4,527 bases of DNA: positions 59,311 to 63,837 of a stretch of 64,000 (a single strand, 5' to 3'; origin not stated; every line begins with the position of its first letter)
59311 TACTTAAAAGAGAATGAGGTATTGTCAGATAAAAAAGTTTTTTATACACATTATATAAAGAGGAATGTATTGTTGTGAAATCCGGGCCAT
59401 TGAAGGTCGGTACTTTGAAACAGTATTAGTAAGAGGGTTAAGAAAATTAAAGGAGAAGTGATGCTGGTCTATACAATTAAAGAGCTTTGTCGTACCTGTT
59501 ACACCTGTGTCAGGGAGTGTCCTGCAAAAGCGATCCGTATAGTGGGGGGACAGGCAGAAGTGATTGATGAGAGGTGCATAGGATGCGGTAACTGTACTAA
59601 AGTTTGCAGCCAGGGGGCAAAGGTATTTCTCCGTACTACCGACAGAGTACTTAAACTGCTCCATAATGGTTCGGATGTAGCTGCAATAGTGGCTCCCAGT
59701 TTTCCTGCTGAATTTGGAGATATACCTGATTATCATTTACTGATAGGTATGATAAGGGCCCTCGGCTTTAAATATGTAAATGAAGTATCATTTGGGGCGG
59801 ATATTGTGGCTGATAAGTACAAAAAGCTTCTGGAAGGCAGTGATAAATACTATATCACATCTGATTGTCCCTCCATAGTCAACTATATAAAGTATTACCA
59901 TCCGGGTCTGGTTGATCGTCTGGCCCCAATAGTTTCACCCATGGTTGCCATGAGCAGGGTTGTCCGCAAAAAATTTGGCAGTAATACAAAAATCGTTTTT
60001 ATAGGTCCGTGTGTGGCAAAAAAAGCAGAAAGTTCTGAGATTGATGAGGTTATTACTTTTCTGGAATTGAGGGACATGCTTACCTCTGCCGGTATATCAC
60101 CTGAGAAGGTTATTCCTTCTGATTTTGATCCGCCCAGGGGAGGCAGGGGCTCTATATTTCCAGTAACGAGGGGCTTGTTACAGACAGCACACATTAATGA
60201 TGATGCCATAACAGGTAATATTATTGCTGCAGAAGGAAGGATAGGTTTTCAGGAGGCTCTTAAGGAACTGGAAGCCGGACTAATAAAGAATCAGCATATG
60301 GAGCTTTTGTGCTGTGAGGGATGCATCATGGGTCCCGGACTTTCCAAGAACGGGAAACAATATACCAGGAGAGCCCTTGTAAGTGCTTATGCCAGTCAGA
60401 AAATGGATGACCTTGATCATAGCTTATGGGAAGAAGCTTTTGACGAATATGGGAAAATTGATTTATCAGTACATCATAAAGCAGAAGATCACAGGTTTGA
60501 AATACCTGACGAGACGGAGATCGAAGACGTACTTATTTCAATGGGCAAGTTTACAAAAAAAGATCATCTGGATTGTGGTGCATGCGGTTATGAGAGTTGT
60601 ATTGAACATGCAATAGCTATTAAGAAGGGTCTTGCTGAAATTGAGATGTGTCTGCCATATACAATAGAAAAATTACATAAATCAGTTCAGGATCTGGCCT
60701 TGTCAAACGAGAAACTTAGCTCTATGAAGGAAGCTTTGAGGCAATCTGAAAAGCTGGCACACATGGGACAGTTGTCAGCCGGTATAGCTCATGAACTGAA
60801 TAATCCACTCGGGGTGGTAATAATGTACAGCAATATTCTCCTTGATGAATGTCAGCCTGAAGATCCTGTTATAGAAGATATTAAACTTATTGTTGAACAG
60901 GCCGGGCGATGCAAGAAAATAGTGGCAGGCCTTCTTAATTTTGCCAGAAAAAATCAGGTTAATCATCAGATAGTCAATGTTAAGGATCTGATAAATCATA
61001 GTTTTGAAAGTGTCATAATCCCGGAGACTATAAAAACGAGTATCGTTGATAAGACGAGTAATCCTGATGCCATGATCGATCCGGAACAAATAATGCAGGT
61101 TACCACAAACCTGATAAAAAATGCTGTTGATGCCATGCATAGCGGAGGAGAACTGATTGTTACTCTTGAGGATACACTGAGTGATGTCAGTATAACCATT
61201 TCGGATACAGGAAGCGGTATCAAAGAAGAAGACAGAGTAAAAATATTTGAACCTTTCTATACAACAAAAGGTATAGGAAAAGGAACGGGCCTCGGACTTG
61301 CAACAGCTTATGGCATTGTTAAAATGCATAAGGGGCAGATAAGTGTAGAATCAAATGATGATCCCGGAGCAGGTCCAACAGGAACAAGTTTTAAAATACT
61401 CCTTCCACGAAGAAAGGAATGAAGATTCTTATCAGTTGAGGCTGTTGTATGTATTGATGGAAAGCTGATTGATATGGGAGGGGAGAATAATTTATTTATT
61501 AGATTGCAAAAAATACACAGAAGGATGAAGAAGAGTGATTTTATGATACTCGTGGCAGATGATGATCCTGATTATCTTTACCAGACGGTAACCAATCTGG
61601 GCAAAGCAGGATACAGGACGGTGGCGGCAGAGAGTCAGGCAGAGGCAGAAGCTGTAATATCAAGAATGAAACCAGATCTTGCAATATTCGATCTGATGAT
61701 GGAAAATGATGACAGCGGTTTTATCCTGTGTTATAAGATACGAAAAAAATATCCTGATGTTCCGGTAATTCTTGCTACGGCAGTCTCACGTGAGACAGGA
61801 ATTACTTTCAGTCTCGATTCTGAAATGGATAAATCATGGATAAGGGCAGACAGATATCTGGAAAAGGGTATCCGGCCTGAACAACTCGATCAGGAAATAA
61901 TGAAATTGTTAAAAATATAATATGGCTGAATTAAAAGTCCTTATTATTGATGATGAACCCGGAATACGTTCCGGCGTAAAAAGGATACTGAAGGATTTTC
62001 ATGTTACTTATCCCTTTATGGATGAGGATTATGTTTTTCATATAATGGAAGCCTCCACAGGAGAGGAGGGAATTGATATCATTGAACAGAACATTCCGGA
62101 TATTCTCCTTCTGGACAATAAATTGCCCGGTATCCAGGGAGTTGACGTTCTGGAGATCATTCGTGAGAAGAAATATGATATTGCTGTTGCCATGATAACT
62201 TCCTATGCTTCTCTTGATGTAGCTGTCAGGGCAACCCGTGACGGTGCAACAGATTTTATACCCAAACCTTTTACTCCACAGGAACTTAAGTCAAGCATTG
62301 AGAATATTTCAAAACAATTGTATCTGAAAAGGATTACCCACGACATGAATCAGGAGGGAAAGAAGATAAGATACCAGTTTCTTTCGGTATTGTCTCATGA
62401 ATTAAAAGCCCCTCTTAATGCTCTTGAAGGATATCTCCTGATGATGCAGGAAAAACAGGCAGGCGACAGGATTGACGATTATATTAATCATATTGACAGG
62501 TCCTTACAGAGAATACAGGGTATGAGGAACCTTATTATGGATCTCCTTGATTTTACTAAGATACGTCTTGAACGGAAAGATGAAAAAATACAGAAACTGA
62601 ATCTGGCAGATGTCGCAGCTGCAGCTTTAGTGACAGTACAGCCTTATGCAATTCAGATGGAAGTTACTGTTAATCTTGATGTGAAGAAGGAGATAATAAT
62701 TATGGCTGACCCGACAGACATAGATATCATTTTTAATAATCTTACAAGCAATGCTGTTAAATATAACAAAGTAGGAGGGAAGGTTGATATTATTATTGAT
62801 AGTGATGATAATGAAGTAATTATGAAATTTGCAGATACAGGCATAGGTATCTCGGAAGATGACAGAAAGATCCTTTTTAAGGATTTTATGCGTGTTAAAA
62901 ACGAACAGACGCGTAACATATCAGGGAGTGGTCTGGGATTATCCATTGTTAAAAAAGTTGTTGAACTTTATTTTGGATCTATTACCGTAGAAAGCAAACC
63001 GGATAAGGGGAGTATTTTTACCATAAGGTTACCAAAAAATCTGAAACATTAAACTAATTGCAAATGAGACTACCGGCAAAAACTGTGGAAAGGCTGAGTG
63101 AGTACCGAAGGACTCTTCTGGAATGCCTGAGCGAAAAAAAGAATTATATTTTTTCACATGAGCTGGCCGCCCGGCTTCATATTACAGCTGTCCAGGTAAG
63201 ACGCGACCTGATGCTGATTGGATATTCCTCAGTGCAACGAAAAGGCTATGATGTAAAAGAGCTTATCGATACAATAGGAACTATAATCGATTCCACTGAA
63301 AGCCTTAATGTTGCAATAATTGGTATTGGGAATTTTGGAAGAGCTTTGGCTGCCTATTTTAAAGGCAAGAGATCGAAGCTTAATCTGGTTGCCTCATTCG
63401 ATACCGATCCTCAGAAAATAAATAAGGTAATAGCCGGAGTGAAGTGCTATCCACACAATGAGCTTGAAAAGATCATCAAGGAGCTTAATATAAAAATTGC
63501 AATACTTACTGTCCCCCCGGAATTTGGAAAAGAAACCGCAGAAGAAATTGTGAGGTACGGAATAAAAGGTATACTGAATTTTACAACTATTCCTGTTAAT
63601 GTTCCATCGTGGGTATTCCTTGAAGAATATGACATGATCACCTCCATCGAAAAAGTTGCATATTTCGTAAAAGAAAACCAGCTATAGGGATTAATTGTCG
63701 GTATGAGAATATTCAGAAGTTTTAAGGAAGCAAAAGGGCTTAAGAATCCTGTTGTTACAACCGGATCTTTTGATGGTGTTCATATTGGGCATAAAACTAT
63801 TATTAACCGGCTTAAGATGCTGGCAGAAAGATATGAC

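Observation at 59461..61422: Direct fusion of an [FeFe]-hydrogenase H-domain to a histidine kinase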

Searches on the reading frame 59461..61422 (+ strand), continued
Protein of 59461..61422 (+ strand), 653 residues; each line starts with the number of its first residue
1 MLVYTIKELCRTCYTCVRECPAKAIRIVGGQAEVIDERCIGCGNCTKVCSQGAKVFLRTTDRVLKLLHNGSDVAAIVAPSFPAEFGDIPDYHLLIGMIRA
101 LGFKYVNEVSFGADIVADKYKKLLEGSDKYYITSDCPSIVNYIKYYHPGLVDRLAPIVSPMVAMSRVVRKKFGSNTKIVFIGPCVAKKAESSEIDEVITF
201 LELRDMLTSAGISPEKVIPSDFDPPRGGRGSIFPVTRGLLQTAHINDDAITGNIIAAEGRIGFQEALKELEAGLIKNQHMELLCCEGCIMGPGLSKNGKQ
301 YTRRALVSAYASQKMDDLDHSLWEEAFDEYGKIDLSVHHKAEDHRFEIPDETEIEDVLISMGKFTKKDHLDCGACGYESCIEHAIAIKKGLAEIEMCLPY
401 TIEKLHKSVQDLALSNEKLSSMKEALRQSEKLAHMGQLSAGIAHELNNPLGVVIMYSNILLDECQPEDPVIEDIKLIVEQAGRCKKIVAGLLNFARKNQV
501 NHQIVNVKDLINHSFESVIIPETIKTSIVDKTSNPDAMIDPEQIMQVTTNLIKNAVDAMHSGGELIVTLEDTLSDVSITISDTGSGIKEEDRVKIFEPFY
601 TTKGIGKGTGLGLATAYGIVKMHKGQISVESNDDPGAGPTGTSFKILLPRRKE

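Call 77: fold_search(model_id=the predicted structure, library=pdb)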
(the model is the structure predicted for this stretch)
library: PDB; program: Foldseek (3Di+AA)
matches with E <= 10: 739; with E <= 0.001: 413
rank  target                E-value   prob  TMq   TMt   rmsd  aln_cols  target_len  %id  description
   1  8zqd_A                1.0e-21  1.00  0.47  0.48   4.2       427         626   22  Anaerobically isolated active [FeFe]-hydrogenase CbA5H (released 2025-01-01)
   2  9gbu_B                4.0e-21  1.00  0.46  0.62   5.9       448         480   21  Desulfovibrio desulfuricans [FeFe]-hydrogenase variant with both subunits linked by a 13 amino acid linker peptide der (released 2025-08-13)
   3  8ru6                  4.0e-21  1.00  0.46  0.60   5.9       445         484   21  Desulfovibrio desulfuricans [FeFe]-hydrogenase variant with both subunits linked by a 4 amino acid linker peptide derive (released 2025-02-12)
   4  9gnk                  4.5e-21  1.00  0.47  0.62   4.2       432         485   22  Desulfovibrio desulfuricans [FeFe]-hydrogenase variant with both subunits linked by a 13 amino acid linker peptide deriv (released 2025-09-24)
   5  9gbu_A                4.5e-21  1.00  0.46  0.62   5.9       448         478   22  Desulfovibrio desulfuricans [FeFe]-hydrogenase variant with both subunits linked by a 13 amino acid linker peptide der (released 2025-08-13)
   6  8a6t_A                5.3e-21  1.00  0.47  0.53   4.1       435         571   21  Cryo-EM structure of the electron bifurcating Fe-Fe hydrogenase HydABC complex from Thermoanaerobacter kivui in the re (released 2023-02-15)
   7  8ryh                  5.6e-21  1.00  0.47  0.64   4.1       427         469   21  Desulfovibrio desulfuricans [FeFe]-hydrogenase variant with both subunits linked by a linker peptide derived from a grou (released 2025-02-19)
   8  9f46_A                2.7e-20  1.00  0.45  0.47   3.9       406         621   22  crystal structure of apo-[FeFe]-hydrogenase CbA5H from Clostridium beijerinckii (released 2024-12-18)
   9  9f46_B                3.8e-20  1.00  0.46  0.48   4.4       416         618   22  crystal structure of apo-[FeFe]-hydrogenase CbA5H from Clostridium beijerinckii (released 2024-12-18)
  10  1hfe_L                8.6e-20  1.00  0.40  0.65   4.0       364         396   24  1.6 A RESOLUTION STRUCTURE OF THE FE-ONLY HYDROGENASE FROM DESULFOVIBRIO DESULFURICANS (released 1999-04-20)
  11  9gzl_A                1.5e-19  1.00  0.41  0.65   3.8       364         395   24  Apo FeFe Hydrogenase from Desulfovibrio desulfuricans labelled with cyanophenylalanine (released 2025-05-28)
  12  6gm3_A                1.9e-19  1.00  0.43  0.49   4.7       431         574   20  [FeFe]-hydrogenase CpI from Clostridium pasteurianum, variant R286A (released 2018-11-07)
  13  6gm1_A                1.9e-19  1.00  0.43  0.49   4.9       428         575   21  [FeFe]-hydrogenase CpI from Clostridium pasteurianum, variant E282A (released 2018-11-07)
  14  6gm8_A                2.1e-19  1.00  0.44  0.49   4.9       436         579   21  [FeFe]-hydrogenase CpI from Clostridium pasteurianum, variant E282Q (released 2018-11-07)
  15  9rjo_A                2.4e-19  1.00  0.44  0.49   4.8       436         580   19  [FeFe]-hydrogenase CpI from Clostridium pasteurianum, variant N160L-Q195L (released 2026-03-04)
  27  9jfj_A                8.5e-19  1.00  0.29  0.76   4.4       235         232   30  Crystal structure of the cytoplasmic domain of ZraS in ADP-bound form (released 2025-03-26)
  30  9jfj_B                9.5e-19  1.00  0.23  0.61  16.2       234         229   29  Crystal structure of the cytoplasmic domain of ZraS in ADP-bound form (released 2025-03-26)
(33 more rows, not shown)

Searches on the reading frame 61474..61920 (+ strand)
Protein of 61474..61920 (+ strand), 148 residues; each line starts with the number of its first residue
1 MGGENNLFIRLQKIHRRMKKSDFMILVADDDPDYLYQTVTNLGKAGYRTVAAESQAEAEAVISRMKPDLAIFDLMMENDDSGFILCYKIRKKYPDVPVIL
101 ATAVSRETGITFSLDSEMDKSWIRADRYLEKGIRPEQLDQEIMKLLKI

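Call 3: search_protein_families(library=pfam, proteins=[window:61474-61920:+], max_evalue=0.01)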
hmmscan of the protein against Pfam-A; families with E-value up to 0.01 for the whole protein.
window:61474-61920:+ (148 aa): 2 families
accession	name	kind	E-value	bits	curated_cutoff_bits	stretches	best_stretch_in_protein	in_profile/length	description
PF00072.30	Response_reg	-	1.3e-15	57.9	30.2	1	25-141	1-109/111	Response regulator receiver domain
PF08357.16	SEFIR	-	0.009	16.7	23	0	14-103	52-134/150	SEFIR domain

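Call 4: search_protein_families(library=ncbifam, proteins=[window:61474-61920:+], max_evalue=0.001)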
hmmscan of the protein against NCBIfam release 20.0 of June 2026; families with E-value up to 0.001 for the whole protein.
window:61474-61920:+ (148 aa): 48 families (the best 25 are shown)
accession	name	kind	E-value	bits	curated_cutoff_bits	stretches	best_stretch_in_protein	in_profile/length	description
NF045944.1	ResRegRpaBCyano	equivalog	3.1e-13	49.6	330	1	26-147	1-113/229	response regulator transcription factor RpaB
NF011695.0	PRK15115.1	equivalog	1.9e-11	43.4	763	1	19-104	3-87/445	two-component system response regulator GlrR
TIGR02154.1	PhoB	equivalog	2.5e-11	43.3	296.2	1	24-119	4-100/226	phosphate regulon transcriptional regulator PhoB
NF040534.1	resp_reg_YycF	equivalog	1.2e-10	41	340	1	25-114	3-90/231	response regulator YycF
NF007005.1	PRK09468.1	equivalog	1.8e-10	40.7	331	1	24-146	5-119/237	osmolarity response regulator transcription factor OmpR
TIGR03787.1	marine_sort_RR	equivalog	2.1e-10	40.5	335.7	1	27-146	5-118/227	proteobacterial dedicated sortase system response regulator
NF040689.1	MtrAB_MtrA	equivalog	6.2e-10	38.8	300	1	25-138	1-105/219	MtrAB system response regulator MtrA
NF007982.1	PRK10710.1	equivalog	7.7e-10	38.7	380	1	21-135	6-111/235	envelope stress response regulator BaeR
NF008099.0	PRK10841.1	equivalog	3.2e-09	35.1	920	1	13-120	815-921/949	two-component system sensor histidine kinase RcsC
NF045914.1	RespRegNblR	equivalog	6.7e-09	35.7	300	1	22-106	6-89/228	response regulator transcription factor NblR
NF045717.1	DVU0259_DivK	exception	6.8e-09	35.9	160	1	25-105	5-86/117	DVU0259 family response regulator domain-containing protein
NF033117.2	vanR_ACDEGLN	exception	8e-09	35.4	350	1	25-135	1-102/226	VanR-ABDEGLN family response regulator transcription factor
NF053854.1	RespRegPhoBBctds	equivalog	1.6e-08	34.2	270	1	25-114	1-90/225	two-component system response regulator PhoB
TIGR01818.1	ntrC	equivalog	2.2e-08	33.3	558.6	1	25-105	1-80/463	nitrogen regulation protein NR(I)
NF047793.1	ResRegPgtA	equivalog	2.5e-08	33.2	650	1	19-144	2-119/414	two-component system response regulator PgtA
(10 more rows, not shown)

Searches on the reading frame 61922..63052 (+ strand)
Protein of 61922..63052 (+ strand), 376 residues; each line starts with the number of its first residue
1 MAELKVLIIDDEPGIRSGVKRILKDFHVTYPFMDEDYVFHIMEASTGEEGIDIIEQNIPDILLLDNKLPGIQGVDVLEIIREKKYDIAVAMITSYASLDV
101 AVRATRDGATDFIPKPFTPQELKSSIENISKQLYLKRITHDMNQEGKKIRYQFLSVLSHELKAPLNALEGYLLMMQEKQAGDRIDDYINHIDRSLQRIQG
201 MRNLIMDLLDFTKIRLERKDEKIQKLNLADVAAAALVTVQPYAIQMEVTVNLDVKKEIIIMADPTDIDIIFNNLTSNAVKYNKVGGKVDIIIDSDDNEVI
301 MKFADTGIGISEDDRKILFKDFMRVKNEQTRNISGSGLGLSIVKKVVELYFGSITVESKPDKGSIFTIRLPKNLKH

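Call 3: search_protein_families(library=pfam, proteins=[window:61922-63052:+], max_evalue=0.01)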
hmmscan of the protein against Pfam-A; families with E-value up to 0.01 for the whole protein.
window:61922-63052:+ (376 aa): 4 families
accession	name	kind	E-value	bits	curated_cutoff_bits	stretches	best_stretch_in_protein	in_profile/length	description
PF02518.31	HATPase_c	-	3.5e-27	95.5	26.4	1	263-372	2-109/111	Histidine kinase-, DNA gyrase B-, and HSP90-like ATPase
PF00072.30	Response_reg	-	1.8e-24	86.5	30.2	1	6-126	1-110/111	Response regulator receiver domain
PF00512.31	HisKA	-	2.9e-11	43.7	26.9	1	150-215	2-64/66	His Kinase A (phospho-acceptor) domain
PF14501.12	HATPase_c_5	-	5e-05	23.6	22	1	264-359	3-91/102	GHKL domain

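Call 4: search_protein_families(library=ncbifam, proteins=[window:61922-63052:+], max_evalue=0.001)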
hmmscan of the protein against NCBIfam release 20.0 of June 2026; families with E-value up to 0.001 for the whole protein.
window:61922-63052:+ (376 aa): 160 families (the best 25 are shown)
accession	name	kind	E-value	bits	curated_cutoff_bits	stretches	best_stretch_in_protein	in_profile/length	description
NF046044.1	PnpS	equivalog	1.9e-50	172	400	1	146-371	166-390/390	two-component system histidine kinase PnpS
TIGR02966.1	phoR_proteo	equivalog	2.6e-48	164.8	334.2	1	145-370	109-333/333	phosphate regulon sensor histidine kinase PhoR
NF041947.1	LuxQ_Vibrio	equivalog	8.6e-46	156.2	1200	2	145-373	467-697/843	quorum-sensing autoinducer 2 sensor kinase/phosphatase LuxQ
NF047874.1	MASE3_PAS_HK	subfamily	1.4e-44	152.9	560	1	127-373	373-626/655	MASE3 domain-containing sensor histidine kinase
NF041832.1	near_NosP_CTERM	subfamily_domain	2.4e-44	151.9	400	2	151-372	8-225/370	NahK/ErcS family hybrid sensor histidine kinase/response regulator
NF041735.1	hist_kin_RppB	equivalog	3.7e-42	144.6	400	1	151-371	217-438/438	two-component system sensor histidine kinase RppB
TIGR02956.1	TMAO_torS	equivalog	6.6e-42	143.6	676.5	2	147-371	461-681/967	TMAO reductase system sensor histidine kinase/response regulator TorS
NF008318.0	PRK11107.1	equivalog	2.7e-41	141.6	890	2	143-373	286-519/920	two-component sensor histidine kinase BarA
NF038297.2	hybrid_HK_HrmK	equivalog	5.3e-40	137.7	725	1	142-373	224-458/607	hybrid histidine kinase/response regulator HrmK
NF008099.0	PRK10841.1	equivalog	3e-38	131.2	920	2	148-371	468-689/949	two-component system sensor histidine kinase RcsC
NF008302.0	PRK11091.1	equivalog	4.7e-37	127.6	838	2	141-372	274-505/779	aerobic respiration two-component sensor histidine kinase ArcB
NF033092.0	HK_WalK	equivalog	1.8e-36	125.9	725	1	145-371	367-593/594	cell wall metabolism sensor histidine kinase WalK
NF011874.0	PRK15347.1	equivalog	4.9e-36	124.1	852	2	152-371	400-613/921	two component system sensor kinase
NF047465.1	hybrid_HK_LvrA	exception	1.6e-35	122.4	1200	2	245-371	295-421/819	hybrid histidine kinase/response regulator LvrA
NF041880.1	EPS_EpsF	equivalog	4.7e-35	121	900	2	151-371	275-492/492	response regulator EpsF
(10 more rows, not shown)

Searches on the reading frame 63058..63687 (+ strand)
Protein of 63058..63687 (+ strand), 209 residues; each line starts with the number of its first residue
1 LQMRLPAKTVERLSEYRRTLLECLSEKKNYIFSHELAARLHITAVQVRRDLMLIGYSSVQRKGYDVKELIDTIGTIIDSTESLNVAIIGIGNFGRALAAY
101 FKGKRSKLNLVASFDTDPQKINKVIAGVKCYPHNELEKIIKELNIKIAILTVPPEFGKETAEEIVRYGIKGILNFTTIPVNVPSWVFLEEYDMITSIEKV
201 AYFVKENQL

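Call 3: search_protein_families(library=pfam, proteins=[window:63058-63687:+], max_evalue=0.01)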
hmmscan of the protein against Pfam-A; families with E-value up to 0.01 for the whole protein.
window:63058-63687:+ (209 aa): 6 families
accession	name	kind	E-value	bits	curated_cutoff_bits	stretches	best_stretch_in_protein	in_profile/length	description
PF02629.25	CoA_binding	-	1.6e-19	70.9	22.3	1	82-177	3-96/97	CoA binding domain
PF06971.19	Put_DNA-bind_N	-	2.5e-13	50.3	27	1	5-51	2-48/49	Putative DNA-binding protein N-terminus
PF01408.29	GFO_IDH_MocA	-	1.4e-09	39.1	24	1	83-169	1-87/120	Oxidoreductase family, NAD-binding Rossmann fold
PF03807.23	F420_oxidored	-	0.0013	19.8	21.6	1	85-164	2-79/94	NADP oxidoreductase coenzyme F420-dependent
PF01210.29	NAD_Gly3P_dh_N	-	0.0026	18.2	23.1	1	84-140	1-57/158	NAD-dependent glycerol-3-phosphate dehydrogenase N-terminus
PF08279.18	HTH_11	-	0.0027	18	25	1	17-54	2-39/55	HTH domain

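Call 4: search_protein_families(library=ncbifam, proteins=[window:63058-63687:+], max_evalue=0.001)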
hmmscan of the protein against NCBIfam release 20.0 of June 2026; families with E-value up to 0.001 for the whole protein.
window:63058-63687:+ (209 aa): 11 families
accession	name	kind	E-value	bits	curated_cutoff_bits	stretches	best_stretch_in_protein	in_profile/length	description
NF003995.0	PRK05472.2-4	subfamily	4e-58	196.4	126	1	2-208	3-209/213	redox-sensing transcriptional repressor Rex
NF003996.0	PRK05472.2-5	equivalog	9.9e-53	179.1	138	1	5-207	2-202/209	redox-sensing transcriptional repressor Rex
NF003993.0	PRK05472.2-2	equivalog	8.4e-48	162.7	217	1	3-207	4-208/212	redox-sensing transcriptional repressor Rex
NF003994.0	PRK05472.2-3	equivalog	3.2e-47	160.7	130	1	3-200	7-204/217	redox-sensing transcriptional repressor Rex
NF003989.0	PRK05472.1-3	equivalog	1.3e-45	155.8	177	1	2-208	5-211/215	redox-sensing transcriptional repressor Rex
NF003990.0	PRK05472.1-4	equivalog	3.1e-43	147.9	233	1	6-208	8-210/214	redox-sensing transcriptional repressor Rex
NF003992.0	PRK05472.2-1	equivalog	3.7e-40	137.7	226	1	4-204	20-220/249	redox-sensing transcriptional repressor Rex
NF003988.0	PRK05472.1-1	equivalog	2.2e-33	116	321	1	4-208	6-212/214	redox-sensing transcriptional repressor Rex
NF003991.0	PRK05472.1-5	equivalog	2.6e-31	109.2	198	1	2-206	4-208/211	redox-sensing transcriptional repressor Rex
NF009825.0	PRK13302.1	equivalog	0.00047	19.7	253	1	79-172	3-95/271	aspartate dehydrogenase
TIGR02853.1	spore_dpaA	equivalog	0.00074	18.9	319.65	1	82-153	151-218/287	dipicolinic acid synthetase subunit A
